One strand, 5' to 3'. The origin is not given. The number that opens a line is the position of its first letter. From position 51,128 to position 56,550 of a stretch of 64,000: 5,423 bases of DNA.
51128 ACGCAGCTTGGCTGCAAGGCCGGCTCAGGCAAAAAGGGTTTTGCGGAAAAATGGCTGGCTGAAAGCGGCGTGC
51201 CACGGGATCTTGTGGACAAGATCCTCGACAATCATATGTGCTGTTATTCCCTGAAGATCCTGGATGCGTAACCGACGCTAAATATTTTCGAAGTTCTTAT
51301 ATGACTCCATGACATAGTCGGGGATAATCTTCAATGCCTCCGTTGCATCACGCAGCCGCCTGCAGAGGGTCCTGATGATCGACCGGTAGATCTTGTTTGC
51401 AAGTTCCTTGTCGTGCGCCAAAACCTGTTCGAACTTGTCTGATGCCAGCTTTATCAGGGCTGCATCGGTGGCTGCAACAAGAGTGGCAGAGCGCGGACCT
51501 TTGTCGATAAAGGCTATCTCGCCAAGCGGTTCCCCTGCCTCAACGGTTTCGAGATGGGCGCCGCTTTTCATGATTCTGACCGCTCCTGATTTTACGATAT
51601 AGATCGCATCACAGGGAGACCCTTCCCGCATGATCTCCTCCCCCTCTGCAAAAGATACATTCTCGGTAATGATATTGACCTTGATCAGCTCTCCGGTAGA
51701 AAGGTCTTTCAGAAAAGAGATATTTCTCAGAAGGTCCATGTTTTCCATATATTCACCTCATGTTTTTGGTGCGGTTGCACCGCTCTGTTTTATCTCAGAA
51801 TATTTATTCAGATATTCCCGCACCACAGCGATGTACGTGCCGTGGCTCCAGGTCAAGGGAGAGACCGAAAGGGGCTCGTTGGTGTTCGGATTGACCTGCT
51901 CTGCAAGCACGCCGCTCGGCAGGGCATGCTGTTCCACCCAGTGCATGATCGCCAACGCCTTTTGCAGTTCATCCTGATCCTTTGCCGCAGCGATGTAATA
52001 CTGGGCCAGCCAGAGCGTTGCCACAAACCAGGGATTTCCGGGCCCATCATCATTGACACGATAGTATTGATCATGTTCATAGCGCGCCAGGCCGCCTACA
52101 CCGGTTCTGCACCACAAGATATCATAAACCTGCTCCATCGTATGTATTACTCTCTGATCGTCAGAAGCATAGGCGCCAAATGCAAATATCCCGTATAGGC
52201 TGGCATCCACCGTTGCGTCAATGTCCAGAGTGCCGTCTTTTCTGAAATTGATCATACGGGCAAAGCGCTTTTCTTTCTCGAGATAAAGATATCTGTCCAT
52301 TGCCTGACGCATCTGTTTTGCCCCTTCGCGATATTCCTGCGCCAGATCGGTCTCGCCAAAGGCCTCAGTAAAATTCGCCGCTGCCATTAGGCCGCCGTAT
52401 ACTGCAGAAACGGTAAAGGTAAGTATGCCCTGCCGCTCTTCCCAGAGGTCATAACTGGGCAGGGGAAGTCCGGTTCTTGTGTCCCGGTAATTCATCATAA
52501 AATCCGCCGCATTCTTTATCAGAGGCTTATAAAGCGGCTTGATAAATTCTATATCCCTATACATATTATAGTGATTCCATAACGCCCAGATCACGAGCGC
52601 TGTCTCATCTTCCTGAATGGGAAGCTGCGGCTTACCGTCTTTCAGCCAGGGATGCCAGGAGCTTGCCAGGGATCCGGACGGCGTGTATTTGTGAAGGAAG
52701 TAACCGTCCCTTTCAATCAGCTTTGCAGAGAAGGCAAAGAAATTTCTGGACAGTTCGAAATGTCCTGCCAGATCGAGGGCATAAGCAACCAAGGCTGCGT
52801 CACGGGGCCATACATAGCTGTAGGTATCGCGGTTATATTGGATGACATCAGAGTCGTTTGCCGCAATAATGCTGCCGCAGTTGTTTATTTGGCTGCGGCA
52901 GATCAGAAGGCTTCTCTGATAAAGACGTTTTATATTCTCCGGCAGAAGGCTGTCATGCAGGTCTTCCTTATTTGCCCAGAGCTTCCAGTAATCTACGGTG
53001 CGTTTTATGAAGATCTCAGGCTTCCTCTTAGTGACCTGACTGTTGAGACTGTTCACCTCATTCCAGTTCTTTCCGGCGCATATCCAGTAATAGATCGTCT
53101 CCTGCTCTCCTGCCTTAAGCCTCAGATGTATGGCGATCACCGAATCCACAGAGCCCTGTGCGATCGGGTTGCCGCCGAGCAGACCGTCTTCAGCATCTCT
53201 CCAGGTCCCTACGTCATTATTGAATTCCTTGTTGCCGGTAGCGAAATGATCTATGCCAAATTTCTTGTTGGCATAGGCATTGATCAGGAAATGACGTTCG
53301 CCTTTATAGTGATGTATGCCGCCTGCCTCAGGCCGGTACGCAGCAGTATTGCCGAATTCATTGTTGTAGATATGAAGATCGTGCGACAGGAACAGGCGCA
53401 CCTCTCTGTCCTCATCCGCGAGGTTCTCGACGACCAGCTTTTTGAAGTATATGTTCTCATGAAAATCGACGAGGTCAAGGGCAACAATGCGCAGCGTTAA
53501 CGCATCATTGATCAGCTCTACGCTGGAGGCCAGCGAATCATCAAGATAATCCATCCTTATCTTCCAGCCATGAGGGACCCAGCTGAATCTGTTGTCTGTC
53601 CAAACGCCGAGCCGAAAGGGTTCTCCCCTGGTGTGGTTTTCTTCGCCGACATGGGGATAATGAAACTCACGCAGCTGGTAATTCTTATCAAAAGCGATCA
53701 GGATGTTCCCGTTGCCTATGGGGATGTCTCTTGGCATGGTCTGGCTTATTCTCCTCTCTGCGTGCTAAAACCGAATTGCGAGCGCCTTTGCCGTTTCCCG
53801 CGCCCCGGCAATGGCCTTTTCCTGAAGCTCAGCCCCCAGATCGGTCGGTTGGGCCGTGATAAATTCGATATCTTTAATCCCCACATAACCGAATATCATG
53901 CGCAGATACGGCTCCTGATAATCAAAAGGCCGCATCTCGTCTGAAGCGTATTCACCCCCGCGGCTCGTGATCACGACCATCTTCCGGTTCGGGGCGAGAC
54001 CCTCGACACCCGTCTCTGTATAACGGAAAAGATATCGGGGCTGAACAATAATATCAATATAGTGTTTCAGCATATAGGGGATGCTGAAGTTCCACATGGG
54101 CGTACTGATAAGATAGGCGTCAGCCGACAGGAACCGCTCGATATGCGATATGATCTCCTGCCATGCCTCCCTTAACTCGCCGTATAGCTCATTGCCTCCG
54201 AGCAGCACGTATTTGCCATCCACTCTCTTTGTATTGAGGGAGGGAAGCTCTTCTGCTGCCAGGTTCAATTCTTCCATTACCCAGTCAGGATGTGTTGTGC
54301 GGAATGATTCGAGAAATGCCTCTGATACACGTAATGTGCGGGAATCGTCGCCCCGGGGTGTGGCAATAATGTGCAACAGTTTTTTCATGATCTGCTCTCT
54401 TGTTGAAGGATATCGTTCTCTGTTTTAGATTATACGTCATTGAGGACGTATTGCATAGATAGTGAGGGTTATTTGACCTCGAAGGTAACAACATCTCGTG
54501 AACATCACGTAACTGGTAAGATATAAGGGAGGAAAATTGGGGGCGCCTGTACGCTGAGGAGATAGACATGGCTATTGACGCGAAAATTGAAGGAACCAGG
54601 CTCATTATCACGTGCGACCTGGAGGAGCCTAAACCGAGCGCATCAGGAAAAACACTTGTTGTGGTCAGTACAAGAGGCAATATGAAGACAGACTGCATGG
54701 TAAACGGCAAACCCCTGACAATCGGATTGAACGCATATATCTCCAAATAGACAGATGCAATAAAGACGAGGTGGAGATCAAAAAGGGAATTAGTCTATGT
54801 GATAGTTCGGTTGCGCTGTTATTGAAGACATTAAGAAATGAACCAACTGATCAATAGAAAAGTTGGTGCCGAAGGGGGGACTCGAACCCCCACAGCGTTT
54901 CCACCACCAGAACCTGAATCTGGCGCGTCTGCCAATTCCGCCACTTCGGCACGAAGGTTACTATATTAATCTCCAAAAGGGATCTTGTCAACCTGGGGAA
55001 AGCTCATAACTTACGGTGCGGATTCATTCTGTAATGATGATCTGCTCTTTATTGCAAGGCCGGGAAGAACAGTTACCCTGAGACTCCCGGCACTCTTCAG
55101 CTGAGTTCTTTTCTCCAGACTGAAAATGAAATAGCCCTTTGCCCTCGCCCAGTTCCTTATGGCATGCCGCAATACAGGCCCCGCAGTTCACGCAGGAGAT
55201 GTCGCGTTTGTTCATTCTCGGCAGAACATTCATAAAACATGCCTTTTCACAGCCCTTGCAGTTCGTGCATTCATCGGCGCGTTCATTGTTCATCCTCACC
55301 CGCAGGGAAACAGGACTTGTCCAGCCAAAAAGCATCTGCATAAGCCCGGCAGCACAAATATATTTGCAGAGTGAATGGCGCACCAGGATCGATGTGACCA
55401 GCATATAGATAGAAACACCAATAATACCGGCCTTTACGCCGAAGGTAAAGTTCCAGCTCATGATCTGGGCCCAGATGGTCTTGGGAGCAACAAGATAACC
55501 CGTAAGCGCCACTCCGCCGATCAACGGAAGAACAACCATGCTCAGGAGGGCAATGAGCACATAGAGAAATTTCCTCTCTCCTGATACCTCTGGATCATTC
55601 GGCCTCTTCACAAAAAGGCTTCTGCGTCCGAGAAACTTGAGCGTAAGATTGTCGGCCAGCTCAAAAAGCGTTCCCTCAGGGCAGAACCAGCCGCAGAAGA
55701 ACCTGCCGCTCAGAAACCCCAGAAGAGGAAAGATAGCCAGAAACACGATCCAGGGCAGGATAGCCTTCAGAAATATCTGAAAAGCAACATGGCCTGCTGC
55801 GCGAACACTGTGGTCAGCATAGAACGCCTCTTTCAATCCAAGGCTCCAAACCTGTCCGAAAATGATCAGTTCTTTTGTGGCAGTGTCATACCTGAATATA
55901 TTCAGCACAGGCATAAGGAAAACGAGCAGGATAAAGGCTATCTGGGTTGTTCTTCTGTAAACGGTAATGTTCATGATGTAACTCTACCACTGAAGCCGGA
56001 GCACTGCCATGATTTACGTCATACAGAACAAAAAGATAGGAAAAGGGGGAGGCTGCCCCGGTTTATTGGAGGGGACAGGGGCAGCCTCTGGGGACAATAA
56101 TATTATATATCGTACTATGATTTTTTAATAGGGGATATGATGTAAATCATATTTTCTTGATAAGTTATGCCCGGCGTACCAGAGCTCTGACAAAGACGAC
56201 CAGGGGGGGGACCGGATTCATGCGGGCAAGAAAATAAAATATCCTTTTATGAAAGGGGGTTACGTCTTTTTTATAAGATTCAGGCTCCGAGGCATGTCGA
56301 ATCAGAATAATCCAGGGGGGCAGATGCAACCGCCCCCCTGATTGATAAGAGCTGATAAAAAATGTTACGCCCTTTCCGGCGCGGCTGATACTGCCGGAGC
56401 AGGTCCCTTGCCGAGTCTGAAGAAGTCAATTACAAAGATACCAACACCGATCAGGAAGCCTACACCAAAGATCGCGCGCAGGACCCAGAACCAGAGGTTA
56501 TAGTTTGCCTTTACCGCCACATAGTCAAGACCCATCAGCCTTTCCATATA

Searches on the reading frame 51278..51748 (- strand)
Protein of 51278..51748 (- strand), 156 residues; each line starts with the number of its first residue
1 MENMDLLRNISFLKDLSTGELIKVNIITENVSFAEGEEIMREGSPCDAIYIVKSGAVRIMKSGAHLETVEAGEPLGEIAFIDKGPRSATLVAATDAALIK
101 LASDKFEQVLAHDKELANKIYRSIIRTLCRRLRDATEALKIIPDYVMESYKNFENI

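Call 35: search_protein_families(library=pfam, max_evalue=0.01, proteins=[window:51278-51748:-])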
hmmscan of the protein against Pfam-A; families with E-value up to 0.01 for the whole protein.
window:51278-51748:- (156 aa): 1 family
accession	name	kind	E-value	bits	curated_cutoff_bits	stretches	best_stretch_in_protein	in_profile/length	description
PF00027.35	cNMP_binding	-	1.9e-19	69.9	27.5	1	31-112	2-88/89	Cyclic nucleotide-binding domain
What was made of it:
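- Checked: The only related gene is a 156-aa cNMP-binding-only protein at 51278-51748 (call 35).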

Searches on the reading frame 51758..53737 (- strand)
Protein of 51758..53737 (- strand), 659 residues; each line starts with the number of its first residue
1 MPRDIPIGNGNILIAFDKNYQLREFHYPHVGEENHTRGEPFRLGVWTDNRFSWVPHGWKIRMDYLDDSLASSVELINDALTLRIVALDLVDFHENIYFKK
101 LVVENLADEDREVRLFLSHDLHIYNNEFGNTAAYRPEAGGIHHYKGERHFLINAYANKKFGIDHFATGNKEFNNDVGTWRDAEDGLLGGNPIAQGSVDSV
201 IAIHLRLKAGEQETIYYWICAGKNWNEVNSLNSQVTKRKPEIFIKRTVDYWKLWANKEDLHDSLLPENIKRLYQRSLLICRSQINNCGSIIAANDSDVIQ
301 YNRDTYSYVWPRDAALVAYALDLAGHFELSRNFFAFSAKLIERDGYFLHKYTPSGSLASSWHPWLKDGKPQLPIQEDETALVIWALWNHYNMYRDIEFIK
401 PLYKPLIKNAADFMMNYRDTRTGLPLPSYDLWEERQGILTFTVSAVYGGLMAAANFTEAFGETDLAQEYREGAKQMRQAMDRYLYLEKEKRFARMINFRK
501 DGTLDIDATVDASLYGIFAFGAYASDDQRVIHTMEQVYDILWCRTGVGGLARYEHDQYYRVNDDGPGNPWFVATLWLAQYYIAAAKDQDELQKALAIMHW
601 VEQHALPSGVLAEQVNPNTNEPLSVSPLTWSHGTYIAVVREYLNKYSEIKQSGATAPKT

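Call 76: search_protein_families(library=pfam, max_evalue=0.001, proteins=[window:51758-53737:-])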
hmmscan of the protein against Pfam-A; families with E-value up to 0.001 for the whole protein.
window:51758-53737:- (659 aa): 2 families
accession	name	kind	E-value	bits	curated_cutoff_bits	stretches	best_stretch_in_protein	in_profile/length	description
PF00723.27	Glyco_hydro_15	-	1.2e-30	107.3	22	1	272-639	6-426/427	Glycosyl hydrolases family 15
PF22422.2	MGH1-like_GH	-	1.6e-06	28.4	27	1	444-631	177-356/356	Mannosylglycerate hydrolase MGH1-like glycoside hydrolase domain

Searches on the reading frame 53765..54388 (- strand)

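Call 10: search_protein_families(library=pfam, proteins=[window:53765-54388:-])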
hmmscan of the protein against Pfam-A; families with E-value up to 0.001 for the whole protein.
window:53765-54388:- (207 aa): 2 families
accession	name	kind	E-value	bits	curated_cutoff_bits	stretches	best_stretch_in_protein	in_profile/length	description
PF02525.22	Flavodoxin_2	-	4.8e-45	154.2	27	1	2-202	1-196/198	Flavodoxin-like fold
PF03358.20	FMN_red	-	2.5e-06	27.6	24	1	3-115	2-97/152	NADPH-dependent FMN reductase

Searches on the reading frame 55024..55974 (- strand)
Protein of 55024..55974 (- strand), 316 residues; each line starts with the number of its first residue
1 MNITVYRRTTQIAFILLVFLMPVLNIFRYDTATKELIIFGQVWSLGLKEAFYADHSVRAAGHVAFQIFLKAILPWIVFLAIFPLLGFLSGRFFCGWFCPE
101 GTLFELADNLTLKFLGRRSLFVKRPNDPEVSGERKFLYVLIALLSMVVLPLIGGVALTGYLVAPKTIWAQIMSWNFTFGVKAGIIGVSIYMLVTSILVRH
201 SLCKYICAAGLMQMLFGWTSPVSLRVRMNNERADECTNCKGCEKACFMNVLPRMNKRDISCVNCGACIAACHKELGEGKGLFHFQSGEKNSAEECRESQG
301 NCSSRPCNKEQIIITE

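Call 10: search_protein_families(library=pfam, proteins=[window:55024-55974:-])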
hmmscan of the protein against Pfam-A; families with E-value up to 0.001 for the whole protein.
window:55024-55974:- (316 aa): 2 families
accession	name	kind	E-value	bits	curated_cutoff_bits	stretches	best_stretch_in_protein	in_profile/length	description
PF12801.12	Fer4_5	-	1.6e-10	41.2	22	1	73-112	3-42/48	4Fe-4S binding domain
PF13746.11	Fer4_18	-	0.00029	21.4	27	1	229-285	54-112/114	4Fe-4S dicluster domain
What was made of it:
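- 55024..55974 (-): NapH/NosR/CcoG-like membrane iron-sulfur protein. Pfam Fer4_5 (call 10).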

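Call 44: search_protein_families(library=ncbifam, max_evalue=0.001, proteins=[window:55024-55974:-])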
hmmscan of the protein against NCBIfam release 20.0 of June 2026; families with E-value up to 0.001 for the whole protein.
window:55024-55974:- (316 aa): 6 families
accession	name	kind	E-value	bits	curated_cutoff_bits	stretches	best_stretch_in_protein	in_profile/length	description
TIGR02163.1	napH_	subfamily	1.9e-20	73.5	213.05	1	5-274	3-249/255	NapH/MauN family ferredoxin-type protein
NF007013.0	PRK09477.1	equivalog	5.2e-18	65.1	234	1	4-274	25-272/286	quinol dehydrogenase ferredoxin subunit NapH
TIGR02745.1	ccoG_rdxA_fixG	equivalog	2.6e-15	56.3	316.7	1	70-294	54-293/435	cytochrome c oxidase accessory protein CcoG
NF046105.1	TransRegNosR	equivalog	1.7e-06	26.6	1000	1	66-268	473-659/680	transcriptional regulator NosR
NF043039.1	HgcAB_like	equivalog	1.6e-05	24.7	285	1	134-273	212-346/350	HgcAB-like fusion protein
TIGR03287.1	methan_mark_16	hypoth_equivalog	0.00094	17.7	363.95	0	222-277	293-348/391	methanogenesis marker 16 metalloprotein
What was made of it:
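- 55024..55974 (-): NCBIfam NapH/MauN below the curated cut-off (call 44).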

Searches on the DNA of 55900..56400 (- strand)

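Call 50: search_rna_families(source=window, start=55900, end=56400, threshold=evalue, max_evalue=5)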
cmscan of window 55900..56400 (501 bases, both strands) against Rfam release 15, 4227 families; matches with E-value up to 5: 2.
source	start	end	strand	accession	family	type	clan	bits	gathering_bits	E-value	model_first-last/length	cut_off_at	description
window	56021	56111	+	RF02158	NPPA-AS1_3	Gene; lncRNA;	-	15.5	55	0.44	1-108/108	no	NPPA antisense RNA 1 conserved region 3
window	56317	56379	-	RF01700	Collinsella-1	Gene; sRNA;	-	10.7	35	2.3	102-196/196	no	Collinsella-1 RNA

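Call 55: build_rna_model(alignment_id=A4)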
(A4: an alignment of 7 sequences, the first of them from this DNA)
Model R1 built from alignment A4 (7 sequences, 92 columns); structure: RNAalifold consensus.
model positions 71; base pairs 13; branch points 0; effective number of sequences 5.08; information 0.793 bits per position. Calibrated on 0.2 Mb of random sequence (short: E-values are rough).
structure used (alignment columns):
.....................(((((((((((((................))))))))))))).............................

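Call 56: search_with_rna_model(model_id=R1, sources=[window, L003, L004, L005, L006, L007, L008, L009, L010, L011, L012, L013, L014, L015, L016, L017, L018, L019, L020, L021, L022, L023, L024, L025, L026, L027, L028, L029, L030, L031, L032, L033, L034, L035, L036, L037, L038, L039, L040, L041, L042, L043, L044, L045, L046, L047, L048, L049, L050, L051, L052, L053, L054, L055, L056, L057, L058, L059, L060, L061, L062, L063, L064, L065, L066, L067, L068, L069, L070, L071, L072, L073, L074, L075, L076, L077, L078, L079, L080, L081, L082], max_evalue=1, make_alignment=true)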
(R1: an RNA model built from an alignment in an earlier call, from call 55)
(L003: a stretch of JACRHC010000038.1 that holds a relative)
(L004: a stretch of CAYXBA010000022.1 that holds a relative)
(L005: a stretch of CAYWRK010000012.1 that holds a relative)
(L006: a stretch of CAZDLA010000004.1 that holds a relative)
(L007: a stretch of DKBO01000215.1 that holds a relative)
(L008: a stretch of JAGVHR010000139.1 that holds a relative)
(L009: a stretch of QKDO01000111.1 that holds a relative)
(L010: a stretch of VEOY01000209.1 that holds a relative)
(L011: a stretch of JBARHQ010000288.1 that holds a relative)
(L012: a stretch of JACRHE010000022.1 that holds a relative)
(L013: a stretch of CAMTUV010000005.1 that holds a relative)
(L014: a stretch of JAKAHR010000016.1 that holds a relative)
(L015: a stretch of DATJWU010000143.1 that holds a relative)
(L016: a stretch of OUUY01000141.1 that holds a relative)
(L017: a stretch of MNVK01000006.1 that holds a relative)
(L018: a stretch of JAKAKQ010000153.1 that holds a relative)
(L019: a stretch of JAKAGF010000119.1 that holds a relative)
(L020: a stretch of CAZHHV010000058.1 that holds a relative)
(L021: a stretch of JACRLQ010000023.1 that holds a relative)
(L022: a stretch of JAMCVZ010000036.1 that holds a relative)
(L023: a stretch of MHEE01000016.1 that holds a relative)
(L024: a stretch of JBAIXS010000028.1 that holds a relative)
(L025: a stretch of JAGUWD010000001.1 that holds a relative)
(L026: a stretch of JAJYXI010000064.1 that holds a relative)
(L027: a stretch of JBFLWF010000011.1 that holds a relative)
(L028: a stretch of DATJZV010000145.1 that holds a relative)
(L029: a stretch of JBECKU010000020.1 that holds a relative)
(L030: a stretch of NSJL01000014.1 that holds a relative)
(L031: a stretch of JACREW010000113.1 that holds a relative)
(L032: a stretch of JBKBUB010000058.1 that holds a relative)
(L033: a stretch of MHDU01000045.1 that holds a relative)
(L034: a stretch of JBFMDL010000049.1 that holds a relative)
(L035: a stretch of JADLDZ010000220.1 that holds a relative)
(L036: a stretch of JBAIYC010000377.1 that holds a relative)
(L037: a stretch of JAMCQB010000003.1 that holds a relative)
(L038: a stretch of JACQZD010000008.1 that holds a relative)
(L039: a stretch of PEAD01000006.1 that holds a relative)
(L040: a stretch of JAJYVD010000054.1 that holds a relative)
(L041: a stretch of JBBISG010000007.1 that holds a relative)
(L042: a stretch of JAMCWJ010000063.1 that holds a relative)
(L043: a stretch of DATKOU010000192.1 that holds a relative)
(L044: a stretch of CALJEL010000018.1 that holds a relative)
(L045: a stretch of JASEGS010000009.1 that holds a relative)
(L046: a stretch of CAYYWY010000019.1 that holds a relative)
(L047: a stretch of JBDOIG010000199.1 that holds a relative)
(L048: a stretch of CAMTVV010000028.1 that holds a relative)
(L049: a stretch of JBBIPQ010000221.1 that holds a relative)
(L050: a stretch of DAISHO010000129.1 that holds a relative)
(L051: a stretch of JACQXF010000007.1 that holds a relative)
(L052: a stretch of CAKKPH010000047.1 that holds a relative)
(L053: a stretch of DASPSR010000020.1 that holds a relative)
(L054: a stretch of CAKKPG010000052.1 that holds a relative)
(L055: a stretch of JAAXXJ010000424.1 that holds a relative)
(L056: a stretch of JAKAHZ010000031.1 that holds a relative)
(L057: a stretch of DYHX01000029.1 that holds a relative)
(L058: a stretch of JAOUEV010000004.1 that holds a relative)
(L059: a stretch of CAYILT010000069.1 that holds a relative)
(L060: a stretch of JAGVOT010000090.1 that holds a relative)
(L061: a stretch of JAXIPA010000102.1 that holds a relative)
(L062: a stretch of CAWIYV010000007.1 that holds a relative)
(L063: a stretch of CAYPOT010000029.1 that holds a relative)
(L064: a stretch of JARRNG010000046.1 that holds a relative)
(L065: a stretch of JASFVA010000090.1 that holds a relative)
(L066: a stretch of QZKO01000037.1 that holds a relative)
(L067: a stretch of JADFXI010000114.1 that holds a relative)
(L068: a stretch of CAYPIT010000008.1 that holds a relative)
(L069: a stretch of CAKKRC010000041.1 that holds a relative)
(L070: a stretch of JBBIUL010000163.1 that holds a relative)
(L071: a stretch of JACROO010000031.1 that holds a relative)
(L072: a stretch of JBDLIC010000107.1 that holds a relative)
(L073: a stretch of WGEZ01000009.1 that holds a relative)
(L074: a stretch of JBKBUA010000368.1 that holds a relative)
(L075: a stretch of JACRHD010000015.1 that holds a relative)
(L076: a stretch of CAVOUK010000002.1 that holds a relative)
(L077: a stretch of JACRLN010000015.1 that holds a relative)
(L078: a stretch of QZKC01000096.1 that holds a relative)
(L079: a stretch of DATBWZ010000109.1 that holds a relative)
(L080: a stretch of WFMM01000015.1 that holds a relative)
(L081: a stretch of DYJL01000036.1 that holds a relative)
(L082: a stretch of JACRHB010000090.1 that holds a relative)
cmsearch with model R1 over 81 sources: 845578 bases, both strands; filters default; matches with E-value up to 1: 18.
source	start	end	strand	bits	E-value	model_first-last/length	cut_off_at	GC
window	56023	56103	-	81.6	3.1e-20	1-71/71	no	0.52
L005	9110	9189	+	79.6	1.2e-19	1-71/71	no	0.56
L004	9125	9195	+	77.3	5.7e-19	1-71/71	no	0.59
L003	8309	8379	+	74.7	3.2e-18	1-71/71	no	0.61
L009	9108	9182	+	71.7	2.4e-17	1-71/71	no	0.55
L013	5553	5632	+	70.6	5.2e-17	1-71/71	no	0.56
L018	6389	6455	+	66.5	8.3e-16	1-71/71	no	0.51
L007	4062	4137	+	65.5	1.7e-15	1-71/71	no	0.53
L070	3317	3387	+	61.8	2e-14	1-71/71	no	0.49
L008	8109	8174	+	55.1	1.8e-12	1-71/71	no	0.55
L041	9230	9294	+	47.6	3.1e-10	1-71/71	no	0.6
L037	7105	7170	+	43.7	4.2e-09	1-71/71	no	0.5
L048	3282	3353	+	41.2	2.3e-08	1-71/71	no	0.5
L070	3334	3369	-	20.2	0.034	18-53/71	no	0.53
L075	2583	2653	-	17.7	0.19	1-71/71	no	0.51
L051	4418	4476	+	17.1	0.29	1-71/71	no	0.47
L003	3156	3210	-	15.8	0.71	1-71/71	no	0.45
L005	2142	2184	-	15.6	0.8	1-71/71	no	0.53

Alignment A5: 18 matches aligned to the model, 122 columns, each read 5' to 3' on its own strand. Consensus structure (alignment columns), stored with it:
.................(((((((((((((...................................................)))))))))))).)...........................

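Call 58: search_with_rna_model(model_id=R1, sources=[L083, L084, L085, L086, L087, L088, L089, L090, L091, L092, L093, L094, L095, L096, L097, L098, L099, L100, L101, L102, L103, L104, L105, L106, L107, L108, L109, L110, L111, L112, L113, L114, L115, L116, L117, L118, L119, L120, L121, L122, L123, L124, L125, L126, L127, L128, L129, L130, L131, L132, L133, L134, L135, L136, L137, L138, L139, L140, L141, L142, L143, L144, L145, L146, L147, L148, L149, L150, L151, L152, L153, L154, L155, L156, L157, L158, L159, L160, L161, L162], max_evalue=0.1)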
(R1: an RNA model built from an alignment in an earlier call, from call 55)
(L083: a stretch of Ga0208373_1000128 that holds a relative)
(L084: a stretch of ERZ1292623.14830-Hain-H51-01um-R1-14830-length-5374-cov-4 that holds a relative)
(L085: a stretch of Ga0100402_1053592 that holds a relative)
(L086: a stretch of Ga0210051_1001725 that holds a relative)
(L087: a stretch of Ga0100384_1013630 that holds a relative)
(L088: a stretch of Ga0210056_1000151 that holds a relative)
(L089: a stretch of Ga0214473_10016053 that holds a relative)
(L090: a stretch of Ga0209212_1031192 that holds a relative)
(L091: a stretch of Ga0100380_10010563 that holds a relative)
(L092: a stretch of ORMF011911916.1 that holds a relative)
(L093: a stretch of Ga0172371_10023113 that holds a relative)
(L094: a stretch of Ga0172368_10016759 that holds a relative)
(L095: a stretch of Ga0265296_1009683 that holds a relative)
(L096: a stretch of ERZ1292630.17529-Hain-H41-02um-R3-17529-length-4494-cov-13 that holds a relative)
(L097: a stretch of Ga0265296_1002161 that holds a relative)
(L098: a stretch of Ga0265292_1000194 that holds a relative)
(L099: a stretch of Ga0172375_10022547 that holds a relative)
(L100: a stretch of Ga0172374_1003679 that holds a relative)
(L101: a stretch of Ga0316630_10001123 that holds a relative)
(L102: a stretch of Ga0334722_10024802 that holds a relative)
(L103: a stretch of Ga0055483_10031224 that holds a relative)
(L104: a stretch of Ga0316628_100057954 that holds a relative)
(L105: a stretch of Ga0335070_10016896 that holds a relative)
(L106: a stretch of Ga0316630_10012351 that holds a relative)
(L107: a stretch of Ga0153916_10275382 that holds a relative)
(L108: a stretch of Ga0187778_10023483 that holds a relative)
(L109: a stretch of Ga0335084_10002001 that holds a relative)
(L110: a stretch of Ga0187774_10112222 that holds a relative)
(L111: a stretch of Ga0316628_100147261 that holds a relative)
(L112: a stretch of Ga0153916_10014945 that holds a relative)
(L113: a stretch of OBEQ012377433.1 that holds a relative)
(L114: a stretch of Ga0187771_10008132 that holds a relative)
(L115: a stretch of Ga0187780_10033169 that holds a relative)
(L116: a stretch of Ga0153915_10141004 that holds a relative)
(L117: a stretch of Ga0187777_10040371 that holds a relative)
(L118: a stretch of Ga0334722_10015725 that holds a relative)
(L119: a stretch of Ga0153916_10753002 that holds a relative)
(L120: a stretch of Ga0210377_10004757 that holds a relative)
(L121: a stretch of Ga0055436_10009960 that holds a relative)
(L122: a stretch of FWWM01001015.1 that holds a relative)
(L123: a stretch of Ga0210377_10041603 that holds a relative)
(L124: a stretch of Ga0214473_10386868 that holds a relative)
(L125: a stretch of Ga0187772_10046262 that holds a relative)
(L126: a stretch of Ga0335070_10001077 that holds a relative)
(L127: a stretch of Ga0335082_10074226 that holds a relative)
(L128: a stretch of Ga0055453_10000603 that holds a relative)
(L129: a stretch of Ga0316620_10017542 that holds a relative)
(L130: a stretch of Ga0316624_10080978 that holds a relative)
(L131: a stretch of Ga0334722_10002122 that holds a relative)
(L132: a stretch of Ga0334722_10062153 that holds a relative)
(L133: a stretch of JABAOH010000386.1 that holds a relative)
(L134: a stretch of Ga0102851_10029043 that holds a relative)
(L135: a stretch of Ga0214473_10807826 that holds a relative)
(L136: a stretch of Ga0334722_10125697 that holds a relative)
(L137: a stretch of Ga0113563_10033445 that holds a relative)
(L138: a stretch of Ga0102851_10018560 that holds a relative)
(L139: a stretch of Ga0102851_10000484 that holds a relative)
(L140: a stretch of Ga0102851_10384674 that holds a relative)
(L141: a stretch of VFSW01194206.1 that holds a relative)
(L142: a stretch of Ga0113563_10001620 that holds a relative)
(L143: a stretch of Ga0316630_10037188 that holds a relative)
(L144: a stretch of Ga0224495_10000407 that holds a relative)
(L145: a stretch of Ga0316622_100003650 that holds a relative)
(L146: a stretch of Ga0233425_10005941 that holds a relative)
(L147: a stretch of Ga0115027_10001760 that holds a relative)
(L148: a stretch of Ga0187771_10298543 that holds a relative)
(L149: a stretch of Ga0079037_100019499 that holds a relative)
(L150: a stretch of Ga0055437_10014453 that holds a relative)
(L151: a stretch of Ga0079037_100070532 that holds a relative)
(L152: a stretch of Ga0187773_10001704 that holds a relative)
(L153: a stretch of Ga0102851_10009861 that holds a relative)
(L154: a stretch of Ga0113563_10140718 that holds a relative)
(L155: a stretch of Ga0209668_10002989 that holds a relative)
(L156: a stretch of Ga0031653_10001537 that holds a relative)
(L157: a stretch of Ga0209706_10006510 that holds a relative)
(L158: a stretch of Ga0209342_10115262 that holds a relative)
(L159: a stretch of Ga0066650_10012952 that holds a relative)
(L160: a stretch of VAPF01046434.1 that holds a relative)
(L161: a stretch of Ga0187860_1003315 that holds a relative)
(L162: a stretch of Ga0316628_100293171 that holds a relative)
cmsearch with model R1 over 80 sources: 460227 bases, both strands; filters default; matches with E-value up to 0.1: 0.
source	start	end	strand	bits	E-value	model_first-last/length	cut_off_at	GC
